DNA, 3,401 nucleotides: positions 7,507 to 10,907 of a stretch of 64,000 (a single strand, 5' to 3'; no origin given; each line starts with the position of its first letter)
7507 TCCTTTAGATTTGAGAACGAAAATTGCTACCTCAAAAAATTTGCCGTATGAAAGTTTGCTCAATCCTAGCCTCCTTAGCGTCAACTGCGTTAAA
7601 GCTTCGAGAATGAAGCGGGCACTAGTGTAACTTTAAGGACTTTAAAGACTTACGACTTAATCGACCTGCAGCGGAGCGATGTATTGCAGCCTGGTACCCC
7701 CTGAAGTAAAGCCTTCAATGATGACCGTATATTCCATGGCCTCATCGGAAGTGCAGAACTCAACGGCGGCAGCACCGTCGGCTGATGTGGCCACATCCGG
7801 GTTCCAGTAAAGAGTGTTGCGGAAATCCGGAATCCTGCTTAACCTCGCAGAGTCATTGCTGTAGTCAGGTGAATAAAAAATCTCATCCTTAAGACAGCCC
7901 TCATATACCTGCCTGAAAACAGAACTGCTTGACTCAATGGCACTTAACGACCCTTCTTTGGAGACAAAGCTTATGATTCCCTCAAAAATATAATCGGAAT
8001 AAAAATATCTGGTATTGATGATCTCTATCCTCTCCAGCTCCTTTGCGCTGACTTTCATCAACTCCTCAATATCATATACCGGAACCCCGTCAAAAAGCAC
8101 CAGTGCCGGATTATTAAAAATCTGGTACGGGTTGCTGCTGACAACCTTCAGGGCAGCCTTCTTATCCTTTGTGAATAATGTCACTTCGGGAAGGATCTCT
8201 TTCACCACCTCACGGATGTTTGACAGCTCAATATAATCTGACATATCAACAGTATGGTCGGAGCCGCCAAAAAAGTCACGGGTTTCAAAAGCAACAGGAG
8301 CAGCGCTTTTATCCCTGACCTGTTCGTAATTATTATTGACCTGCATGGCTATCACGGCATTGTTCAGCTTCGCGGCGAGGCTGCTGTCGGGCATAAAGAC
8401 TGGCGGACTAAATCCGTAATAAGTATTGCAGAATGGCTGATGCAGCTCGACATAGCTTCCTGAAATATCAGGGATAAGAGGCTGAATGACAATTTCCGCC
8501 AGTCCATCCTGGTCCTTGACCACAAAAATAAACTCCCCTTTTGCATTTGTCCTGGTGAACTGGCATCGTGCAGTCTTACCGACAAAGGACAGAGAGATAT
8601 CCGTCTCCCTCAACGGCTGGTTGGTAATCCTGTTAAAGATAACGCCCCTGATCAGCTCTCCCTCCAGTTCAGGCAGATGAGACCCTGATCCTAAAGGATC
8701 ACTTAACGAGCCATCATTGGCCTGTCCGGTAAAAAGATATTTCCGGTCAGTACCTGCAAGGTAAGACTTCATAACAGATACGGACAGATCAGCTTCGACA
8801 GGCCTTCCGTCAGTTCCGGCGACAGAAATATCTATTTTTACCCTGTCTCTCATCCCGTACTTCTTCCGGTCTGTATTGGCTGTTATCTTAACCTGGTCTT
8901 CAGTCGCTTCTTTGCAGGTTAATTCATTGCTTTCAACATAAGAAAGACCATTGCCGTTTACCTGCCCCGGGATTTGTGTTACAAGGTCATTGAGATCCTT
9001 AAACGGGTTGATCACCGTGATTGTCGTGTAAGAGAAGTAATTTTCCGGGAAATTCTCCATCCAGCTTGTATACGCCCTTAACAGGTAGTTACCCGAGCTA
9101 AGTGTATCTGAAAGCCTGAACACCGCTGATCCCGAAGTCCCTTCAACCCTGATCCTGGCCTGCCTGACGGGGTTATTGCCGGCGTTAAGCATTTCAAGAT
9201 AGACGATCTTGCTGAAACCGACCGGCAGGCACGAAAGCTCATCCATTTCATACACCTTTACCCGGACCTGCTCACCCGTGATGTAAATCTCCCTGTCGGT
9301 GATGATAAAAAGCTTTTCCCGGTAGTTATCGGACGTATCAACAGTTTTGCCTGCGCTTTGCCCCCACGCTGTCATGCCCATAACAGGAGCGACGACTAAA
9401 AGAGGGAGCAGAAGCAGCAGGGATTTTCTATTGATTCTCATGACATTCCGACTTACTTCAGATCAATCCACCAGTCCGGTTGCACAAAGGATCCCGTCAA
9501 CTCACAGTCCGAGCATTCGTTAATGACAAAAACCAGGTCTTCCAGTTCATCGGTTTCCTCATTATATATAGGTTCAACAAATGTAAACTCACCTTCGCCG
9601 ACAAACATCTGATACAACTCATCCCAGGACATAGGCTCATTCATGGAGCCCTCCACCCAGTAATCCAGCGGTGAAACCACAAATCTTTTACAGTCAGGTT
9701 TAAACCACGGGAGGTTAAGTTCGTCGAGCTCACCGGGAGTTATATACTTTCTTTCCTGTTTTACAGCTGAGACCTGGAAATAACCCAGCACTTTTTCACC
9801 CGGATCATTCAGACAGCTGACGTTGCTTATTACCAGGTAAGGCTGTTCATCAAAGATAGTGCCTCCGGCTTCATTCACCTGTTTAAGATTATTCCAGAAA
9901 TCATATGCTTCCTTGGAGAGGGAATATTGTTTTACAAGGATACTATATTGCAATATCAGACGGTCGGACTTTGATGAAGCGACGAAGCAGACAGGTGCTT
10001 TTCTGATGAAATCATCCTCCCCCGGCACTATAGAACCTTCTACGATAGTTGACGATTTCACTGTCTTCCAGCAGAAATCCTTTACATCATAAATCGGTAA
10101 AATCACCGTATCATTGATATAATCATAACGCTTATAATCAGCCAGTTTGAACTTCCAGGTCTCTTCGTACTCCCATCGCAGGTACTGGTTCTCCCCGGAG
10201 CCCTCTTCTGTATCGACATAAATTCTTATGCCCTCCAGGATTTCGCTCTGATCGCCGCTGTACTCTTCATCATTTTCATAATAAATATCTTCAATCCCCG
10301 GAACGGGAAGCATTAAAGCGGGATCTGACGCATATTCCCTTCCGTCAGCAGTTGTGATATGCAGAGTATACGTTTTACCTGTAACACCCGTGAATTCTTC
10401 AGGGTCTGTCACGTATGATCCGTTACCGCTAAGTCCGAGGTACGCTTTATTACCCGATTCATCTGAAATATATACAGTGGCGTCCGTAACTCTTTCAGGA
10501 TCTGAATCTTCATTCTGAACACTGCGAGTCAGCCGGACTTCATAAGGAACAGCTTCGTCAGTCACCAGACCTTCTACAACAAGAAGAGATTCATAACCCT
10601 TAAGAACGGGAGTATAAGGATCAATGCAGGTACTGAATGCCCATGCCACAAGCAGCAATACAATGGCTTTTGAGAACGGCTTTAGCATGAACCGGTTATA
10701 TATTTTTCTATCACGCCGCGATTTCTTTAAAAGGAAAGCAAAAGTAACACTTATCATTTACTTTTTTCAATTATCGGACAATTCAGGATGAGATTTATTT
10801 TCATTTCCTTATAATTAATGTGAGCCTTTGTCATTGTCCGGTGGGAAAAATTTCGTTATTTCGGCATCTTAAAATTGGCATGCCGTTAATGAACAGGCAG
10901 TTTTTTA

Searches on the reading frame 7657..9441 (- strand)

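Call 79: search_protein_families(library=pfam, proteins=[window:7657-9441:-], max_evalue=0.00001)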
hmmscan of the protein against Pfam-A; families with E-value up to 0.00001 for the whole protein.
window:7657-9441:- (594 aa): 1 family
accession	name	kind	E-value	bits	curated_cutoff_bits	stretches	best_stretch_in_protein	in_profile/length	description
PF01835.25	MG2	-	1.9e-06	28.6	32.8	0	43-125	1-82/96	MG2 domain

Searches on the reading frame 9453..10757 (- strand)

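Call 79: search_protein_families(library=pfam, proteins=[window:9453-10757:-], max_evalue=0.00001)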
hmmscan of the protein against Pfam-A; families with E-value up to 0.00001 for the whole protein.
window:9453-10757:- (434 aa): 1 family
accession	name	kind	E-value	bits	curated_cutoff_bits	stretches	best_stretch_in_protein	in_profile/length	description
PF14054.11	DUF4249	-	3.1e-42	145.4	28.5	1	45-336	1-269/269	Domain of unknown function (DUF4249)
